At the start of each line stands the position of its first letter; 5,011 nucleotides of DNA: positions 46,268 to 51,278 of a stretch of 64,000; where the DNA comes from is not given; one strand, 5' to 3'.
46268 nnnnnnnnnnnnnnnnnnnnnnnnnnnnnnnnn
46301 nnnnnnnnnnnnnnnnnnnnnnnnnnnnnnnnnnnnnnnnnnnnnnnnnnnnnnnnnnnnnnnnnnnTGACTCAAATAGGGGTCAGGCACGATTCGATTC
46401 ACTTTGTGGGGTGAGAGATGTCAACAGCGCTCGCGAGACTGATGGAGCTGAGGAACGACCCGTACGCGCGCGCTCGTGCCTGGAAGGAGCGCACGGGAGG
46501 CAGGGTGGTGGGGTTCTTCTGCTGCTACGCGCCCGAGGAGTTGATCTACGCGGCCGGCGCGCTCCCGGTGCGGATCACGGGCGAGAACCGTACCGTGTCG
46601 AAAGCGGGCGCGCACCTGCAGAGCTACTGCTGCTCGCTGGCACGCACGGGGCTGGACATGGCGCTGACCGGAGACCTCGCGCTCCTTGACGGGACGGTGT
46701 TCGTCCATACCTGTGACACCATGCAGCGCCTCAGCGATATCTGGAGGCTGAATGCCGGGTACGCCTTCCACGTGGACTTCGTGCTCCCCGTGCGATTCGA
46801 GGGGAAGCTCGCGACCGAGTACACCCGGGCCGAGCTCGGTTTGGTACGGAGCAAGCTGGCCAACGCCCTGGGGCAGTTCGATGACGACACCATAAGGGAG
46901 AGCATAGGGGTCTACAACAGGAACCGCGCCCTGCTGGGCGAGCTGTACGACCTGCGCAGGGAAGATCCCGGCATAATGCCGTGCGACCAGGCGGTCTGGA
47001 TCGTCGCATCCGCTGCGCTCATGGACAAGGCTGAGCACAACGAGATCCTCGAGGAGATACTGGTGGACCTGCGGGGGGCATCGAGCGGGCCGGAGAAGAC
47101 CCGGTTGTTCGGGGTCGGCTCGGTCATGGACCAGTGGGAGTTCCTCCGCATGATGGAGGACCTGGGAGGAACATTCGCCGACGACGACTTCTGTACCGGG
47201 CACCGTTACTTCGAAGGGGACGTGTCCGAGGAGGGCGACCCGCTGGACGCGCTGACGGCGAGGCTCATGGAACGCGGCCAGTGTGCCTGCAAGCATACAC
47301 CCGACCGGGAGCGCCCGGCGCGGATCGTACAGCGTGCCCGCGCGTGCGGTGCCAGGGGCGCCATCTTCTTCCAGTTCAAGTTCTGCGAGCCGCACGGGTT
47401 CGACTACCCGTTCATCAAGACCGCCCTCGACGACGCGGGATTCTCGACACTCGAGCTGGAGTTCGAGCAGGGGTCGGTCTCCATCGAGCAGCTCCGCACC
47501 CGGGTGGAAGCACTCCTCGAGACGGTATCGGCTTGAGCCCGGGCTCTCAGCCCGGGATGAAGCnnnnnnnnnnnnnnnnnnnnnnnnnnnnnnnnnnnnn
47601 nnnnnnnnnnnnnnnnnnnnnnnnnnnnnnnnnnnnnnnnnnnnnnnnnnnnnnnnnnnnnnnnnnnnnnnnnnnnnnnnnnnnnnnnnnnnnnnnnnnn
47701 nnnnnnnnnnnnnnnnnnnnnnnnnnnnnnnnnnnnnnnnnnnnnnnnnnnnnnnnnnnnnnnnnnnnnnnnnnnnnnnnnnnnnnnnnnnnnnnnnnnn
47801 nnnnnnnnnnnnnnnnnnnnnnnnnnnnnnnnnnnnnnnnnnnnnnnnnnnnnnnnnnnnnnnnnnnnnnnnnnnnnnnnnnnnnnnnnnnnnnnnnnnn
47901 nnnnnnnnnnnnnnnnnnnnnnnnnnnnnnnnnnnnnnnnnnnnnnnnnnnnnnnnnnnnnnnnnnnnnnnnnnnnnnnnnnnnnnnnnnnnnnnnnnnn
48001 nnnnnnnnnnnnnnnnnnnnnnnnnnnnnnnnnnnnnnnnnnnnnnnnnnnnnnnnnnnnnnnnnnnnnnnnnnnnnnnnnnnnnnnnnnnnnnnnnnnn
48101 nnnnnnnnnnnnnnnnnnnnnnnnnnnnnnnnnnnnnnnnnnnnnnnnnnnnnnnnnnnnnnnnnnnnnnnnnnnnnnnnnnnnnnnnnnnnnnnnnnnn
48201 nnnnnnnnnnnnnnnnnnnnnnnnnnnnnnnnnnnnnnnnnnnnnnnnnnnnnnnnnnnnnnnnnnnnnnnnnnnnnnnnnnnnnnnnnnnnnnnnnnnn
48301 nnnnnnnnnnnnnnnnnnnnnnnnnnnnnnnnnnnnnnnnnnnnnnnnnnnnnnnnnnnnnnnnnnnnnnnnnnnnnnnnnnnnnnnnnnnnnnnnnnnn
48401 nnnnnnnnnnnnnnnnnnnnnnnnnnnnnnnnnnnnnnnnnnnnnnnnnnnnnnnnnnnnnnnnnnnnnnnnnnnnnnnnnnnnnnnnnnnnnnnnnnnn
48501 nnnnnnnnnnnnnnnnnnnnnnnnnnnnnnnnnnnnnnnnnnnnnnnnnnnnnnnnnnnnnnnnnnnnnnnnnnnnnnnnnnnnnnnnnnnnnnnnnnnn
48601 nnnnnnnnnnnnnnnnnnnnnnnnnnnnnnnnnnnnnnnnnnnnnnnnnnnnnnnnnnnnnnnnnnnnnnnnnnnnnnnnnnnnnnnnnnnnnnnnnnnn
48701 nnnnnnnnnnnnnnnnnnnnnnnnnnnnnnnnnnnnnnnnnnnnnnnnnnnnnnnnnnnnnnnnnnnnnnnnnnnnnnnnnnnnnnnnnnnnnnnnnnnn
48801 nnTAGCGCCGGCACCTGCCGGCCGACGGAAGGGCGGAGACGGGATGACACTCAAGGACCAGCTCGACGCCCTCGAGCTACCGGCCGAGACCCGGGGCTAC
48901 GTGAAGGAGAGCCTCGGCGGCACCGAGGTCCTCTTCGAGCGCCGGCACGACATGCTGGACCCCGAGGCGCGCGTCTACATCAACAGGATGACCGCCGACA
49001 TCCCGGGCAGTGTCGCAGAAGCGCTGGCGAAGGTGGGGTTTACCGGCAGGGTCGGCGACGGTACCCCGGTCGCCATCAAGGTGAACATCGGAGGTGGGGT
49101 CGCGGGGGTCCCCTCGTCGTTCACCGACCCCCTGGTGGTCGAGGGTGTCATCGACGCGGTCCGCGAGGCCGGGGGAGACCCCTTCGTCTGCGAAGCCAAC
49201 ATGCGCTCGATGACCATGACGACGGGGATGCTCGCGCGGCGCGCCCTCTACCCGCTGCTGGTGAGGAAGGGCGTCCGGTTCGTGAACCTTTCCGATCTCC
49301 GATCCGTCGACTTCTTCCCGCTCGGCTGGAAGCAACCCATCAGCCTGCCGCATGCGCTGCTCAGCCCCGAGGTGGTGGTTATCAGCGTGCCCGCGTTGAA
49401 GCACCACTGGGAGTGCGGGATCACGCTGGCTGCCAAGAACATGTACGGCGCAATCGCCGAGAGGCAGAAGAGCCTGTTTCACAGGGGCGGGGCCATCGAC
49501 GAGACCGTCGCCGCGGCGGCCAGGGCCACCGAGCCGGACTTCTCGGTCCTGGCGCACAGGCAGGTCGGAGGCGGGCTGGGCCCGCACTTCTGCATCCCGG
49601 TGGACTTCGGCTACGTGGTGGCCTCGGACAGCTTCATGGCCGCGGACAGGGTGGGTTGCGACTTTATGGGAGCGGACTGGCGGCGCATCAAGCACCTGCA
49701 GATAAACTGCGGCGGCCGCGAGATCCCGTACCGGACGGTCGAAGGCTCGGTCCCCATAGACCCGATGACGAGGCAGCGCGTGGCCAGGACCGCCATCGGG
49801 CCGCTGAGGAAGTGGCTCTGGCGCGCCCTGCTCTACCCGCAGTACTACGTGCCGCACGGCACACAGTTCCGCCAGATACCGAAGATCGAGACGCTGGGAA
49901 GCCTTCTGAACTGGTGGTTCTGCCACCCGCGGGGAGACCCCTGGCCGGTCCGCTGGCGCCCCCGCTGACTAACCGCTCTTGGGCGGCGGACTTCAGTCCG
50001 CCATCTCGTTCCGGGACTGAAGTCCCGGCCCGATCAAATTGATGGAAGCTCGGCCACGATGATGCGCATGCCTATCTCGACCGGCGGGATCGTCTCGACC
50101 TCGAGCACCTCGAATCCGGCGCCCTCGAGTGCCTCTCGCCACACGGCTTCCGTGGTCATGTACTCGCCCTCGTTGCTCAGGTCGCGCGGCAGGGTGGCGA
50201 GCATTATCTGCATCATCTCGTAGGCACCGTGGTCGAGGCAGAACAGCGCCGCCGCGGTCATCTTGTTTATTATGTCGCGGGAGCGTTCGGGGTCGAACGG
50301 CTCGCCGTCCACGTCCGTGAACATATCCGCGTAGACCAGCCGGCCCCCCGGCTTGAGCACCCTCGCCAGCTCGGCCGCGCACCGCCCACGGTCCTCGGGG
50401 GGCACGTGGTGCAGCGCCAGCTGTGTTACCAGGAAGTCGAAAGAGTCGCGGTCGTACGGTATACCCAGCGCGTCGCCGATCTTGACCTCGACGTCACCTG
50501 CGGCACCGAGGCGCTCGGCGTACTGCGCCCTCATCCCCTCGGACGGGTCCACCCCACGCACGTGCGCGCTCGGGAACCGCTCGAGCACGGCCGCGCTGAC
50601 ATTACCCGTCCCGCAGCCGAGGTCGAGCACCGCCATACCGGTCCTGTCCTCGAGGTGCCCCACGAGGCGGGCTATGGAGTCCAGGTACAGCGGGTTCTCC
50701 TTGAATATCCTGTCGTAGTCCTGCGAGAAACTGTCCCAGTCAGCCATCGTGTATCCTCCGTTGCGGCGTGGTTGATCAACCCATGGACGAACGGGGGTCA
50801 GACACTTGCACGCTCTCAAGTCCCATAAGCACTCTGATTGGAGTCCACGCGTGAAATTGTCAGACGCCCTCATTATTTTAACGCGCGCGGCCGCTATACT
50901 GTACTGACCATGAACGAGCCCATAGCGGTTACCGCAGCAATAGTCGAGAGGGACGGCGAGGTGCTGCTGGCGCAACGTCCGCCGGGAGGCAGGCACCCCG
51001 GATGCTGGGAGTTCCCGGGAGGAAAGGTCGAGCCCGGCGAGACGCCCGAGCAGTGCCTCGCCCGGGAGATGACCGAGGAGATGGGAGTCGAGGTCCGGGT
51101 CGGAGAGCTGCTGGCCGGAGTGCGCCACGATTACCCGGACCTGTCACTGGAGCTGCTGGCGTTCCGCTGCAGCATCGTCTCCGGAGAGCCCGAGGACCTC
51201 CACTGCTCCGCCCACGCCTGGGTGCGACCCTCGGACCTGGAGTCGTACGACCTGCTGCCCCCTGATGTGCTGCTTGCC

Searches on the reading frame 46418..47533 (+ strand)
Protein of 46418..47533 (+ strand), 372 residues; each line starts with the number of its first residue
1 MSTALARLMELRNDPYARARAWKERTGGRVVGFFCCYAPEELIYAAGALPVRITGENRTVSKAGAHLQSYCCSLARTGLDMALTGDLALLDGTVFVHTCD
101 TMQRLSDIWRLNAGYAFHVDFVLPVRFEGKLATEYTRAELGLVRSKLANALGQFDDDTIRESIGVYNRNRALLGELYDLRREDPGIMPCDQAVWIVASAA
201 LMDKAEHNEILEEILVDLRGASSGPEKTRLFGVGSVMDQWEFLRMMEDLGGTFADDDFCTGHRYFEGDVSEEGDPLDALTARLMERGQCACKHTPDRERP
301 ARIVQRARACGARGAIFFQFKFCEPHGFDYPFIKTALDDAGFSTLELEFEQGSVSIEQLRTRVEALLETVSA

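Call 23: search_protein_families(library=pfam, proteins=[window:46418-47533:+], max_evalue=0.001)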
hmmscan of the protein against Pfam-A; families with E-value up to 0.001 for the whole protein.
window:46418-47533:+ (372 aa): 1 family
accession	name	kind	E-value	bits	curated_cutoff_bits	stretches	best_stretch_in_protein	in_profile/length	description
PF06050.19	HGD-D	-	6.1e-77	259.9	28.4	1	35-369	1-341/342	2-hydroxyglutaryl-CoA dehydratase, D-component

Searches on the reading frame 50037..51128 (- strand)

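Call 67: search_protein_families(library=pfam, proteins=[window:50037-51128:-], max_evalue=0.001)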
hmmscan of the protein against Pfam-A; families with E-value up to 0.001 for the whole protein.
window:50037-51128:- (364 aa): 9 families
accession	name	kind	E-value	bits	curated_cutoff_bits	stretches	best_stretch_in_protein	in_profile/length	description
PF13649.12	Methyltransf_25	-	5.6e-24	85.1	27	1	167-262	1-97/97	Methyltransferase domain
PF08241.18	Methyltransf_11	-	5.2e-22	78.7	21.2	1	168-265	1-94/95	Methyltransferase domain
PF08242.18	Methyltransf_12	-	2.6e-16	60.6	30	1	168-264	1-98/98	Methyltransferase domain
PF13847.12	Methyltransf_31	-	4.7e-15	56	27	1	163-270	3-113/145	Methyltransferase domain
PF13489.12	Methyltransf_23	-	1.4e-12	48.1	27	1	148-343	9-163/164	Methyltransferase domain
PF01209.24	Ubie_methyltran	-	9.7e-11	41.9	20.1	1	160-266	44-151/233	ubiE/COQ5 methyltransferase family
PF02353.26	CMAS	-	2.4e-06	27.5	27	1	155-269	54-167/273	Mycolic acid cyclopropane synthetase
PF05175.20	MTS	-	3.8e-06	27.1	23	1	155-197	23-65/170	Methyltransferase small domain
PF01728.25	FtsJ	-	3.8e-05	24.1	24.1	1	163-203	21-59/181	FtsJ-like methyltransferase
